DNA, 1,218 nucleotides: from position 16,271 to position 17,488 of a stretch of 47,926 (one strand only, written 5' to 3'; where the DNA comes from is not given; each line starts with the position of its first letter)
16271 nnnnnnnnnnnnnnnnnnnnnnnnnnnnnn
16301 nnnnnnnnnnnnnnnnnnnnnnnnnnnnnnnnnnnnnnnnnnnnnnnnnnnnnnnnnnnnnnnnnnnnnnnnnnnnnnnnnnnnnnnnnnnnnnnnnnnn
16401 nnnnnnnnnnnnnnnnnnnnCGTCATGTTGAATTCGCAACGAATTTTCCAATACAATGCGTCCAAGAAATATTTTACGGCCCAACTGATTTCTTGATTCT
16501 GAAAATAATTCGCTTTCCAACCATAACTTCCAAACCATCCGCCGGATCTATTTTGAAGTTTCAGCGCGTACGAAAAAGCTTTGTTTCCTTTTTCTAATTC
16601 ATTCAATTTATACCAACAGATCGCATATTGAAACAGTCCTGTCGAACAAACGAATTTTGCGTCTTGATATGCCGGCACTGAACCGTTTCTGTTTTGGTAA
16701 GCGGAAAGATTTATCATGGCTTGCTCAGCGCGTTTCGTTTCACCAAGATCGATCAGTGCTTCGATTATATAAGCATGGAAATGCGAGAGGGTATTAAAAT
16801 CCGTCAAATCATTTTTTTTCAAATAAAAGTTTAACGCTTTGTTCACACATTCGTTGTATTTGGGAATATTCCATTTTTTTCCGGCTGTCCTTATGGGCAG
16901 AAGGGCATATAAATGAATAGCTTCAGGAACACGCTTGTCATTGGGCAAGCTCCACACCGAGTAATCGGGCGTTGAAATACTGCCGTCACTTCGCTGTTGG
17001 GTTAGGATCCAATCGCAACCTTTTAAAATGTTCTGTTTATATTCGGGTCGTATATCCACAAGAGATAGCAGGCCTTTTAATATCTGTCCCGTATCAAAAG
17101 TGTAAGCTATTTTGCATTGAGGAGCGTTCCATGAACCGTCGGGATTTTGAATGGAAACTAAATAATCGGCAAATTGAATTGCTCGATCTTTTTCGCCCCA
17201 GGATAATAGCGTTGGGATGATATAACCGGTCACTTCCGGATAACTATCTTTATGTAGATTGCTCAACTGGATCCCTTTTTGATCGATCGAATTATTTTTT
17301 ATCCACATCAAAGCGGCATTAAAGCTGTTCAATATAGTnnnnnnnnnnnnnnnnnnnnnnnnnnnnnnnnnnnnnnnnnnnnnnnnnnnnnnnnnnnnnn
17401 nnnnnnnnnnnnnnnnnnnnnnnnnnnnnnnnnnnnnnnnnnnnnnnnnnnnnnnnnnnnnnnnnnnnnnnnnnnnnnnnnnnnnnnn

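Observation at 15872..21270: TagF-like polymerase fused to an alpha/alpha-toroid domain and a methyltransferase, next to an exporter ATPase with an extra C-terminal domain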

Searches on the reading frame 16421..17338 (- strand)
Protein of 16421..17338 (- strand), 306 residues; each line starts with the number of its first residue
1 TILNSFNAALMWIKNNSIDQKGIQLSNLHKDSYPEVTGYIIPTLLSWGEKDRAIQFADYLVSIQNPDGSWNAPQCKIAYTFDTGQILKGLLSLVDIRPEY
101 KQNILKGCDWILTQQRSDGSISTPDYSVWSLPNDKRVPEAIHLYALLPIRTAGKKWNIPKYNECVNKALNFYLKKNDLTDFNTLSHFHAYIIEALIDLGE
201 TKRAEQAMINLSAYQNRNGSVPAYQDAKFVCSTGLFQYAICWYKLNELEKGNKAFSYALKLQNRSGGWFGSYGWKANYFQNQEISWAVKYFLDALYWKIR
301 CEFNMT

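Call 53: search_solved_structures(query=A4, max_evalue=10, show_alignments=2)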
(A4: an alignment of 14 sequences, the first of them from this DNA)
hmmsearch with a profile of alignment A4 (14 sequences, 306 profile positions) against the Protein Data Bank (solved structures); distinct sequences matched with E-value up to 10: 32.
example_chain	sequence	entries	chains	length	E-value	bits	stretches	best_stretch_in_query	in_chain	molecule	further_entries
2sqc_A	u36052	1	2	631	1e-11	47.9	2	52-120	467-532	SQUALENE-HOPENE CYCLASE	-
3sqc_A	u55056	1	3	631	1e-11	47.9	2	52-120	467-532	SQUALENE--HOPENE CYCLASE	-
1gsz_A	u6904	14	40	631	5.7e-11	45.4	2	52-120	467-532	SQUALENE--HOPENE CYCLASE | SQUALENE-HOPENE CYCLASE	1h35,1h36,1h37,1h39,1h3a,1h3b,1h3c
7xkx_A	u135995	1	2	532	1.9e-05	27.3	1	55-120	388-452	SQHop_cyclase_C domain-containing protein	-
8paj_A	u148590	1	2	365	0.00096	21.7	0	9-71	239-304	Squalene-hopene/tetraprenyl-beta-curcumene cyclase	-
5bp8_A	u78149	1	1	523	0.001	21.6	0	54-115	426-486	Ent-copalyl diphosphate synthase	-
8j5z_A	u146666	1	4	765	0.0015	21.1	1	53-119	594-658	Terpene cyclase/mutase family member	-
1hzf_A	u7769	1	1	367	0.0018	20.9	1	62-124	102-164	COMPLEMENT FACTOR C4A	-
8pak_A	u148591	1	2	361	0.0019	20.7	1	48-120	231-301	Squalene--hopene cyclase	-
6ysq_C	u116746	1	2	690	0.0084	18.6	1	62-124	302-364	Complement C4-A alpha chain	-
5jtw_B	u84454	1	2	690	0.0084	18.6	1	62-124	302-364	Complement C4-A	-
5jpm_B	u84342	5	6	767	0.011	18.3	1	62-124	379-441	Complement C4-A | Complement C4 alpha chain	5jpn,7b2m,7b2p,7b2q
9u5z_E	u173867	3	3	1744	0.04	16.4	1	62-122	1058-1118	Complement C4-B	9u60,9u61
9qj4_A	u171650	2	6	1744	0.066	15.7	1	62-124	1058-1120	Complement C4-A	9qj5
9qk2_A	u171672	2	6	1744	0.066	15.7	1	62-124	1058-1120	Complement C4-A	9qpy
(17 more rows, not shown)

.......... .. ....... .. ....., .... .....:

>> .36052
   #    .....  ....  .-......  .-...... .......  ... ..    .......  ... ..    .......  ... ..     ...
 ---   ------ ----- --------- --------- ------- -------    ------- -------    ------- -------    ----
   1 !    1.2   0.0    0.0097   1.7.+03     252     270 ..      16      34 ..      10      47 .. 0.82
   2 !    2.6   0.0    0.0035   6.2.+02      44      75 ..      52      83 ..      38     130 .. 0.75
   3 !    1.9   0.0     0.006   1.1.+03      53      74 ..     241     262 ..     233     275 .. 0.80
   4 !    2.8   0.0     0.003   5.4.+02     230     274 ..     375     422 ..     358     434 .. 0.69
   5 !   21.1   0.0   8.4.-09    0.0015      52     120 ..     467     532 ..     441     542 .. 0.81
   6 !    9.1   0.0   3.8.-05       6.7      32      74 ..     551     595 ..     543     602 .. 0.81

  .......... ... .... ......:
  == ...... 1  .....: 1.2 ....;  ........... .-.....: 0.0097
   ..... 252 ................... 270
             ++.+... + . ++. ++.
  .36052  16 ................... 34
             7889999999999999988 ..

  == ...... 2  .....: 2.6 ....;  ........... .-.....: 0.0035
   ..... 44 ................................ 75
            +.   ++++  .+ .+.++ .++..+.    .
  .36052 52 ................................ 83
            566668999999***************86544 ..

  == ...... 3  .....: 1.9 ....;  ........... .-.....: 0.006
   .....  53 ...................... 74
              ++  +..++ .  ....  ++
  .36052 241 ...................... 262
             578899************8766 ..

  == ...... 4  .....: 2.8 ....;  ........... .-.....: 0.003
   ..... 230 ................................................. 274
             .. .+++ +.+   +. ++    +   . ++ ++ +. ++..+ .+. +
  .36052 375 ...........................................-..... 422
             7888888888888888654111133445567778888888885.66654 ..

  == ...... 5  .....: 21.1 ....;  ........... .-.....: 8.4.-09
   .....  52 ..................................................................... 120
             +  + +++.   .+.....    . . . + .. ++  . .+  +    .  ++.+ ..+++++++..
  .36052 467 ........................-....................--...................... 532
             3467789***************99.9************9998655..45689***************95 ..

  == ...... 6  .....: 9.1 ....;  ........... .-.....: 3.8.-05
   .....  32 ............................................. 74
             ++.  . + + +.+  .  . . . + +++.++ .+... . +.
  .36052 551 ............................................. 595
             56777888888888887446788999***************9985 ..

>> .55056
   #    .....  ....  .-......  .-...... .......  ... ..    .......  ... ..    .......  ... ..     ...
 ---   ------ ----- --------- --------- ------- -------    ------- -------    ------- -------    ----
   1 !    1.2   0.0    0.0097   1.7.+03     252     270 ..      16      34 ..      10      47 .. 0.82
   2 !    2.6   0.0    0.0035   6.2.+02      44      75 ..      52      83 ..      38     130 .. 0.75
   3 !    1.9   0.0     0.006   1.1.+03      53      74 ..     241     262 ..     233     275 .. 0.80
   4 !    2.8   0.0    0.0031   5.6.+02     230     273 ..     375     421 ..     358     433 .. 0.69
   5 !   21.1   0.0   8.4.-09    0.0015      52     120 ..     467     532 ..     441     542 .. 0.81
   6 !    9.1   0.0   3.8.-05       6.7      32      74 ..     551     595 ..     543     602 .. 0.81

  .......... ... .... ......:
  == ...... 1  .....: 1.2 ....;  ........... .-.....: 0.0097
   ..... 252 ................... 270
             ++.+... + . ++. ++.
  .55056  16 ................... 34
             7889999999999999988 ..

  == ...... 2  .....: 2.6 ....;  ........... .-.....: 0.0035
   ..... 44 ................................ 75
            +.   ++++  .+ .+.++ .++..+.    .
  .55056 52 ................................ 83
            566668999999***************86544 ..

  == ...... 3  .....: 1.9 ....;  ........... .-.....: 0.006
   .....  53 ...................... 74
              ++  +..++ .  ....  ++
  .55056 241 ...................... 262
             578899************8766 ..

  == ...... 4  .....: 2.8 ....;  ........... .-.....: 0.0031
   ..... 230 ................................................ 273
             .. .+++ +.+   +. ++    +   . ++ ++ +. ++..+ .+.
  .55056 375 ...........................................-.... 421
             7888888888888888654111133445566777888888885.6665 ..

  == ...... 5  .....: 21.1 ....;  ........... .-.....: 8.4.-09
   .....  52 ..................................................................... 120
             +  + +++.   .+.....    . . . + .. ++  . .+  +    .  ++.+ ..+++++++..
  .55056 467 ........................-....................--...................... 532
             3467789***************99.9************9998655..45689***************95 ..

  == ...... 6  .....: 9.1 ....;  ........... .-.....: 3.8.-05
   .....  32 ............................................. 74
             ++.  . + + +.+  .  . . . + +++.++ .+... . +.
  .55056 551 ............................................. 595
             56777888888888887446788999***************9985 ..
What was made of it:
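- On Squalene-hopene cyclase / prenyltransferase toroids: SHC matches are restricted to QW segments (call 53).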

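Call 67: search_protein_representatives(alignment_id=A4)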
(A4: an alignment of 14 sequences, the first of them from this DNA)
Query: 14 sequences, 306 profile positions. Proteins with E-value up to 0.001 (for the whole library): 2186; up to 1e-10: 1168; up to 1e-30: 309. The best 150 are listed.
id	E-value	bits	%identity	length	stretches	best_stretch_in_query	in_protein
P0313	4.8e-146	502.2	-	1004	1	2-305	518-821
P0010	1.1e-144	497.8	-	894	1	3-305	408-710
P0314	4.1e-137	472.9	-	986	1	3-305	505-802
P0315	2.4e-133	460.6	-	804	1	4-305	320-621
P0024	3.6e-132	456.7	-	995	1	4-305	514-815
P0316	2.9e-131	453.7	-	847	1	5-305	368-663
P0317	1.5e-130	451.3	-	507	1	4-305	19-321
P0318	1.1e-127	441.9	-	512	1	4-305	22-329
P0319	4.9e-127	439.8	-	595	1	7-301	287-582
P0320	6.7e-124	429.5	-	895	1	5-305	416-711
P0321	1.8e-123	428.1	-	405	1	5-305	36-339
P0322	7.5e-122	422.8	-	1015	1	5-305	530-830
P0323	3.6e-119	414.0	-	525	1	5-298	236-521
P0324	1.9e-118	411.6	-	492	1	3-305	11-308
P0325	2.2e-117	408.1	-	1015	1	3-298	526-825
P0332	8.2e-113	393.1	-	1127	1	6-305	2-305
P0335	2.3e-111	388.3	-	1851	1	5-305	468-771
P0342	1.1e-107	376.2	-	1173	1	4-297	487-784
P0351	1.2e-104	366.3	-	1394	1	6-305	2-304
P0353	3.3e-104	364.8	-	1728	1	8-305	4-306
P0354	3.8e-103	361.4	-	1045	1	5-305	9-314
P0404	6.9e-87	308.0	-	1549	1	6-304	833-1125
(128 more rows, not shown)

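Call 69: search_protein_families(library=pfam, proteins=[P0332, P0351, P0353, P0354, P0335, P0342, P0404], max_evalue=0.00001)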
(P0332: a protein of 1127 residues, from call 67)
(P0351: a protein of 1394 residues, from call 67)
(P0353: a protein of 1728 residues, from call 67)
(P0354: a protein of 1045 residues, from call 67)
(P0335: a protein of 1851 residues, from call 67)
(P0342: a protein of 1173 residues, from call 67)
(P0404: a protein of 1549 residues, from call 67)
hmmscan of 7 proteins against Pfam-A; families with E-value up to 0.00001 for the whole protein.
P0332 (1127 aa): 12 families
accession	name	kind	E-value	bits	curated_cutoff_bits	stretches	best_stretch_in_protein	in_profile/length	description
PF08241.18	Methyltransf_11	-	2.1e-41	140.9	21.2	2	337-427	1-95/95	Methyltransferase domain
PF13649.12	Methyltransf_25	-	2e-38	131.4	27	2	336-423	1-97/97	Methyltransferase domain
PF13847.12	Methyltransf_31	-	1.1e-31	109.9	27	2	332-443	3-125/145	Methyltransferase domain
PF13489.12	Methyltransf_23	-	6.2e-26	91.5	27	2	329-449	17-138/164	Methyltransferase domain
PF08242.18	Methyltransf_12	-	2.1e-21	76.9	30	2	337-425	1-98/98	Methyltransferase domain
PF01209.24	Ubie_methyltran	-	1e-17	64.7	20.1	1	323-447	38-170/233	ubiE/COQ5 methyltransferase family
PF04230.19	PS_pyruv_trans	-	1.5e-11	45.2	25.3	1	826-1070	1-271/280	Polysaccharide pyruvyl transferase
PF05175.20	MTS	-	1.7e-10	41.3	23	0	325-428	24-139/170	Methyltransferase small domain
PF07021.18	MetW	-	6.1e-08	33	21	0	332-428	13-108/193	Methionine biosynthesis protein MetW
PF05148.21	Methyltransf_8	-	8.6e-07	29.5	27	1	334-429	74-158/219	Hypothetical methyltransferase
PF02353.26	CMAS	-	1.1e-06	28.6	27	0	322-427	52-164/273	Mycolic acid cyclopropane synthetase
PF00891.24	Methyltransf_2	-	6.1e-06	26.2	22.3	0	335-432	65-169/210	O-methyltransferase domain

P0351 (1394 aa): 15 families
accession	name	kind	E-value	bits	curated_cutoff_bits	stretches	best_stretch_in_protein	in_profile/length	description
PF04230.19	PS_pyruv_trans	-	2.5e-35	123.2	25.3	1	982-1316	1-279/280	Polysaccharide pyruvyl transferase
PF04432.18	FrhB_FdhB_C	-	1.1e-30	107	23.3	1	728-887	2-146/150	Coenzyme F420 hydrogenase/dehydrogenase, beta subunit C terminus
PF08241.18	Methyltransf_11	-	4.1e-21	75.9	21.2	1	336-426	1-95/95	Methyltransferase domain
PF13649.12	Methyltransf_25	-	2.6e-19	70.1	27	1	335-422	1-97/97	Methyltransferase domain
PF04422.18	FrhB_FdhB_N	-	6.6e-17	61.9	22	1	645-720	3-77/78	Coenzyme F420 hydrogenase/dehydrogenase, beta subunit N-term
PF13489.12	Methyltransf_23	-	3.6e-15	56.5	27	1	323-472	13-162/164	Methyltransferase domain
PF08242.18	Methyltransf_12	-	4.8e-14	53.3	30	1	336-424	1-98/98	Methyltransferase domain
PF13847.12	Methyltransf_31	-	1.8e-13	50.8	27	1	331-430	3-113/145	Methyltransferase domain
PF01209.24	Ubie_methyltran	-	2.9e-09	37.1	20.1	1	322-446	38-170/233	ubiE/COQ5 methyltransferase family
PF12837.12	Fer4_6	-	1.5e-08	34.6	25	0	598-616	2-20/24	4Fe-4S binding domain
PF00037.32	Fer4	-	4.8e-08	32.9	21.1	0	598-616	1-19/24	4Fe-4S binding domain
PF12838.12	Fer4_7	-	7.2e-08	33.2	27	1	571-616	2-49/52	4Fe-4S dicluster domain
PF05175.20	MTS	-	5.6e-07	29.8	23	0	317-431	17-143/170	Methyltransferase small domain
PF12797.12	Fer4_2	-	5.4e-06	26.5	24.5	0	598-616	3-21/22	4Fe-4S binding domain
PF13237.11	Fer4_10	-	6.4e-06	26.4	25.5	0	567-616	5-53/53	4Fe-4S dicluster domain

P0353 (1728 aa): 11 families
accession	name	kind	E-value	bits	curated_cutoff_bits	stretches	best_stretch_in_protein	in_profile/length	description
PF04230.19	PS_pyruv_trans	-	1.7e-47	163.1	25.3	2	930-1266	1-280/280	Polysaccharide pyruvyl transferase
PF04432.18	FrhB_FdhB_C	-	3e-34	118.5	23.3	1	678-836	2-145/150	Coenzyme F420 hydrogenase/dehydrogenase, beta subunit C terminus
PF08241.18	Methyltransf_11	-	8.2e-24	84.5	21.2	1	338-428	1-95/95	Methyltransferase domain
PF13649.12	Methyltransf_25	-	1.5e-20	74.1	27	1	337-424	1-97/97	Methyltransferase domain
PF13489.12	Methyltransf_23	-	1.3e-17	64.4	27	1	331-467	20-155/164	Methyltransferase domain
PF04422.18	FrhB_FdhB_N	-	1.3e-17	64.1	22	1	594-670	2-77/78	Coenzyme F420 hydrogenase/dehydrogenase, beta subunit N-term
PF13847.12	Methyltransf_31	-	1.2e-15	57.9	27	1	333-432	3-113/145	Methyltransferase domain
PF08242.18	Methyltransf_12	-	5.3e-15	56.4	30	1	338-426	1-98/98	Methyltransferase domain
PF01209.24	Ubie_methyltran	-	3.8e-11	43.2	20.1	1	323-448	37-170/233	ubiE/COQ5 methyltransferase family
PF13237.11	Fer4_10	-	3.2e-06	27.4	25.5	1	519-566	7-53/53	4Fe-4S dicluster domain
PF12838.12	Fer4_7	-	4.1e-06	27.6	27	0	521-566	2-49/52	4Fe-4S dicluster domain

P0354 (1045 aa): 10 families
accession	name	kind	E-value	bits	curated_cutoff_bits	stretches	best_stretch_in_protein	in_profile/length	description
PF08241.18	Methyltransf_11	-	1.4e-35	122.3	21.2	2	344-434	1-95/95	Methyltransferase domain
PF13649.12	Methyltransf_25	-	1.8e-29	102.7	27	2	343-430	1-97/97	Methyltransferase domain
PF13489.12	Methyltransf_23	-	2.5e-28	99.3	27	2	331-460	14-142/164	Methyltransferase domain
PF08242.18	Methyltransf_12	-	8.1e-27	94.3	30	2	344-432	1-98/98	Methyltransferase domain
PF13847.12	Methyltransf_31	-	2.7e-26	92.4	27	1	341-443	5-118/145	Methyltransferase domain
PF01209.24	Ubie_methyltran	-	9.1e-11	42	20.1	1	341-453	49-169/233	ubiE/COQ5 methyltransferase family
PF05175.20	MTS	-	7.3e-09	35.9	23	0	340-438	32-142/170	Methyltransferase small domain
PF02353.26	CMAS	-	2.4e-08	34.1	27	0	577-695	49-164/273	Mycolic acid cyclopropane synthetase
PF05219.18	DREV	-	2.7e-07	30.4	26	0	340-434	95-186/265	DREV methyltransferase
PF07021.18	MetW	-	4.3e-06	26.9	21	0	332-425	6-101/193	Methionine biosynthesis protein MetW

P0335 (1851 aa): 23 families
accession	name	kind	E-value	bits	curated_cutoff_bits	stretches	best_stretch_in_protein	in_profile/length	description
PF04230.19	PS_pyruv_trans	-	2.2e-34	120.1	25.3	1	1442-1777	1-280/280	Polysaccharide pyruvyl transferase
PF04432.18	FrhB_FdhB_C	-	5.6e-32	111.1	23.3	1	1190-1349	2-146/150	Coenzyme F420 hydrogenase/dehydrogenase, beta subunit C terminus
PF08241.18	Methyltransf_11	-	5.2e-23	81.9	21.2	1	803-893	1-95/95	Methyltransferase domain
PF13649.12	Methyltransf_25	-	3.7e-20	72.8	27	1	802-889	1-97/97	Methyltransferase domain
PF13847.12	Methyltransf_31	-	5.7e-19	68.7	27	1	798-899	3-117/145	Methyltransferase domain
PF04422.18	FrhB_FdhB_N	-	8.5e-19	67.9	22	1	1105-1182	1-77/78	Coenzyme F420 hydrogenase/dehydrogenase, beta subunit N-term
PF00534.26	Glycos_transf_1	-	7.9e-16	58.5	26.4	1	273-385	11-123/172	Glycosyl transferases group 1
PF13489.12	Methyltransf_23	-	3e-15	56.8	27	1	788-917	10-140/164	Methyltransferase domain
PF13692.12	Glyco_trans_1_4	-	4.5e-14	53.3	27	1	279-379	3-101/142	Glycosyl transferases group 1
PF08242.18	Methyltransf_12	-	1.4e-13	51.8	30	1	803-890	1-97/98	Methyltransferase domain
PF01209.24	Ubie_methyltran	-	4.3e-11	43.1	20.1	1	765-905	16-163/233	ubiE/COQ5 methyltransferase family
PF07719.23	TPR_2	-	1.8e-09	37.4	27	0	42-74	1-33/34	Tetratricopeptide repeat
PF14559.12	TPR_19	-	1.2e-08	35.5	25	1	19-65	2-48/68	Tetratricopeptide repeat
PF13432.12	TPR_16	-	5.2e-08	33.6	32.7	1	12-74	1-63/65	Tetratricopeptide repeat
PF00037.32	Fer4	-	5.8e-08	32.7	21.1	0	1028-1049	2-23/24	4Fe-4S binding domain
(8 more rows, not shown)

P0342 (1173 aa): 9 families
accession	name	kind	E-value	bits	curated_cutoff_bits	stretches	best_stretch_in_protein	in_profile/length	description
PF00534.26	Glycos_transf_1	-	4.4e-18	65.8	26.4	1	158-279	6-127/172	Glycosyl transferases group 1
PF13649.12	Methyltransf_25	-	1e-16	61.8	27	1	844-936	1-94/97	Methyltransferase domain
PF08241.18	Methyltransf_11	-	6.5e-15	56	21.2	1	845-936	1-88/95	Methyltransferase domain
PF13692.12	Glyco_trans_1_4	-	4.6e-14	53.3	27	1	169-278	3-110/142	Glycosyl transferases group 1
PF13847.12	Methyltransf_31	-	5.1e-12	46.1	27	1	841-947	4-113/145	Methyltransferase domain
PF13432.12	TPR_16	-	6.6e-08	33.3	32.7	1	354-414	2-62/65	Tetratricopeptide repeat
PF13489.12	Methyltransf_23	-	9.9e-08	32.3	27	1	831-987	13-153/164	Methyltransferase domain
PF00515.34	TPR_1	-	1.1e-07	31.7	27.8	0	384-415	2-33/34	Tetratricopeptide repeat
PF08242.18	Methyltransf_12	-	6.9e-07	30.4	30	1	845-929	1-86/98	Methyltransferase domain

P0404 (1549 aa): 13 families
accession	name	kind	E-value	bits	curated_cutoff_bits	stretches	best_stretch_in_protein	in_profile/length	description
PF00534.26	Glycos_transf_1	-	7.7e-63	211.5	26.4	2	583-733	17-171/172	Glycosyl transferases group 1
PF13692.12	Glyco_trans_1_4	-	2.6e-50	170.8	27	2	582-720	2-142/142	Glycosyl transferases group 1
PF08241.18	Methyltransf_11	-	4.6e-34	117.4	21.2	2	1354-1445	1-88/95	Methyltransferase domain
PF13649.12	Methyltransf_25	-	2.7e-33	115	27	2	1353-1445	1-94/97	Methyltransferase domain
PF13847.12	Methyltransf_31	-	1.3e-23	83.7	27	2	1350-1445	4-102/145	Methyltransferase domain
PF13439.12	Glyco_transf_4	-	1.9e-21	77.3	28.5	2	473-559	64-168/170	Glycosyltransferase Family 4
PF13489.12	Methyltransf_23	-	1e-20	74.5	27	1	1150-1251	21-121/164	Methyltransferase domain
PF08242.18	Methyltransf_12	-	9.2e-18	65.2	30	2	1354-1442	1-90/98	Methyltransferase domain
PF13579.12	Glyco_trans_4_4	-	6.3e-13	49.8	29.7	1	467-555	58-157/158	Glycosyl transferase 4-like domain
PF20706.3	GT4-conflict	-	1.5e-11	44.3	26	0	654-720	282-357/385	Family 4 Glycosyltransferase in conflict systems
PF01209.24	Ubie_methyltran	-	1.9e-11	44.2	20.1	1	1341-1445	39-144/233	ubiE/COQ5 methyltransferase family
PF07021.18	MetW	-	1.3e-10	41.7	21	0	1142-1239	4-103/193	Methionine biosynthesis protein MetW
PF13524.12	Glyco_trans_1_2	-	1.6e-08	35.1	25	0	611-731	16-122/144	Glycosyl transferase-like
